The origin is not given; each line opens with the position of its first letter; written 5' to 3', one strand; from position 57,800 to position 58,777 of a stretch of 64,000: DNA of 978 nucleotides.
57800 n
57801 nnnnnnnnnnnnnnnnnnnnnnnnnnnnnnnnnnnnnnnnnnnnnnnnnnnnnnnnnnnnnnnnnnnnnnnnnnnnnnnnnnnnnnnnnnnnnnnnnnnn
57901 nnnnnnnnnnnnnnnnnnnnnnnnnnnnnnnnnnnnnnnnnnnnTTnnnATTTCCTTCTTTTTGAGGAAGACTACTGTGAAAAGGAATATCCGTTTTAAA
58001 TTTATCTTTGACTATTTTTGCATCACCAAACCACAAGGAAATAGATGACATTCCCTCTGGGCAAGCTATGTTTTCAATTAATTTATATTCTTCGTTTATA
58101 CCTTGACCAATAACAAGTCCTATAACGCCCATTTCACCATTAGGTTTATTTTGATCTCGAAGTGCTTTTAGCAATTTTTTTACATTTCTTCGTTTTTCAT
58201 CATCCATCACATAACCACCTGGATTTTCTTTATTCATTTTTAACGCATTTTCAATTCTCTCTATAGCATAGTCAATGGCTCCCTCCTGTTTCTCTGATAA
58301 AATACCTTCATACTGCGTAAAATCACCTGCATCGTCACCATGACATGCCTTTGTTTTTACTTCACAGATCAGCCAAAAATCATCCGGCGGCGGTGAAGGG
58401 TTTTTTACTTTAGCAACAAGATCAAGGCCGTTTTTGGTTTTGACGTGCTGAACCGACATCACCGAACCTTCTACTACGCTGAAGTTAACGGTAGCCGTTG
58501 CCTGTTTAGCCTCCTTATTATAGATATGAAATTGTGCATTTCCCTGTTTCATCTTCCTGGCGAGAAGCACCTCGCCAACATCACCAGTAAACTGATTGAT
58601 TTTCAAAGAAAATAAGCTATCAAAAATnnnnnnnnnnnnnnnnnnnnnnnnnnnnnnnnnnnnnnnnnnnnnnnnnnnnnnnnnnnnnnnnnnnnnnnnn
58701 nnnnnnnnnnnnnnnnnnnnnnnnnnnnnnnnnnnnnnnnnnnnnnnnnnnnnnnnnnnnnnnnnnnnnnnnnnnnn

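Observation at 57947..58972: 341-aa protein carries a literal P-D...E-x-K string: possible restriction-endonuclease-fold toxin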

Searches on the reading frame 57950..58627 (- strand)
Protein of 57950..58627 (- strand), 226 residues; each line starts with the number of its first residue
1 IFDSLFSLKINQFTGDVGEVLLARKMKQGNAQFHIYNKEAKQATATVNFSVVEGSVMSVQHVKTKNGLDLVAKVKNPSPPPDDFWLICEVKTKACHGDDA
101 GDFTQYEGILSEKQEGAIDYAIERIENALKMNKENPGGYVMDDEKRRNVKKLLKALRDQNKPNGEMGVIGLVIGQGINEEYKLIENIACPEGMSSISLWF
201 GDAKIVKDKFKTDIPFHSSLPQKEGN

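Call 52: predict_structure(alignment_id=A3)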
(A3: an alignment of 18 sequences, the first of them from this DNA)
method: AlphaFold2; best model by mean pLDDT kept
length: 226 residues; sequences in the alignment: 18
mean_pLDDT: 91.9   pTM: 0.89
mean pLDDT of the five models: 91.9, 91.8, 91.7, 91.1, 89.2
residues with pLDDT >= 90: 180; 70-90: 37; 50-70: 6; < 50: 3
segments of 3 or more residues with pLDDT < 50: 224-226
pLDDT, mean of each block of 10 residues (from residue 1): 82 94 96 94 95 96 92 92 96 82 84 96 97 91 96 97 93 95 92 96 92 95 54
secondary structure, 60 per line:
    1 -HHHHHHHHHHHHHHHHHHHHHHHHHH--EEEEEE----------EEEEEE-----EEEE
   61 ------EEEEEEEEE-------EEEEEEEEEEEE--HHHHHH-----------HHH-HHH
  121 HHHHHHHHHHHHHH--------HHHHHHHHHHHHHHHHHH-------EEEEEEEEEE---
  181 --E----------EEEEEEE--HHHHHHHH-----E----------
elements in order: H2-27 E30-35 E46-51 E57-60 E67-75 E83-94 H97-102 H118-134 H143-160 E168-177 E194-200 H203-210

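Call 71: fold_search(model_id=the predicted structure, library=afdb50)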
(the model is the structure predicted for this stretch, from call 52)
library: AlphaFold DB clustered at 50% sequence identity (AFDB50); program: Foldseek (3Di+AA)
matches with E <= 10: 686; with E <= 0.001: 14
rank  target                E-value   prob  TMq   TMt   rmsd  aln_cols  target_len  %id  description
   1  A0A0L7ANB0            6.9e-26  1.00  0.33  0.23  17.4       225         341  100  Uncharacterized protein [Escherichia coli]
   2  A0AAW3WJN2            5.9e-12  1.00  0.68  0.54   3.2       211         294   20  Uncharacterized protein [Serratia fonticola]
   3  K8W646                7.6e-12  1.00  0.67  0.61   3.7       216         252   23  Uncharacterized protein [Providencia sneebia DSM 19967]
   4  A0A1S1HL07            2.2e-11  1.00  0.70  0.56   3.4       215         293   21  Uncharacterized protein [Providencia stuartii]
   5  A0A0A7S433            5.0e-11  1.00  0.71  0.56   2.8       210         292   20  Uncharacterized protein [Frischella perrara]
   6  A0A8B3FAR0            1.5e-10  1.00  0.30  0.32  18.4       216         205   38  Uncharacterized protein [Pectobacterium parmentieri]
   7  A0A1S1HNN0            4.2e-10  1.00  0.67  0.51   5.3       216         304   20  Uncharacterized protein [Providencia stuartii]
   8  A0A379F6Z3            4.6e-09  1.00  0.64  0.54   5.7       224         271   23  Uncharacterized protein [Proteus vulgaris]
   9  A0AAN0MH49            2.8e-08  1.00  0.59  0.69   5.2       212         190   21  Uncharacterized protein [Yoonia rhodophyticola]
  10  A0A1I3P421            1.6e-07  1.00  0.59  0.53   5.4       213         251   20  Uncharacterized protein [Jannaschia pohangensis]
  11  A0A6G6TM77            2.4e-07  1.00  0.49  0.77   3.1       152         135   22  Uncharacterized protein
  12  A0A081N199            5.0e-05  1.00  0.38  0.54   5.2       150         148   18  Uncharacterized protein [Endozoicomonas numazuensis]
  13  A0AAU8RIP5            3.1e-04  1.00  0.42  0.22   6.8       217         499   16  DUF4280 domain-containing protein [Cellulophaga baltica 18]
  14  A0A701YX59            8.4e-04  1.00  0.36  0.34   6.0       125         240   27  Uncharacterized protein [Salmonella enterica]
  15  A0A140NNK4            1.1e-03  1.00  0.41  0.68   3.3       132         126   18  Uncharacterized protein [Providencia stuartii (strain MRSN 2154)]
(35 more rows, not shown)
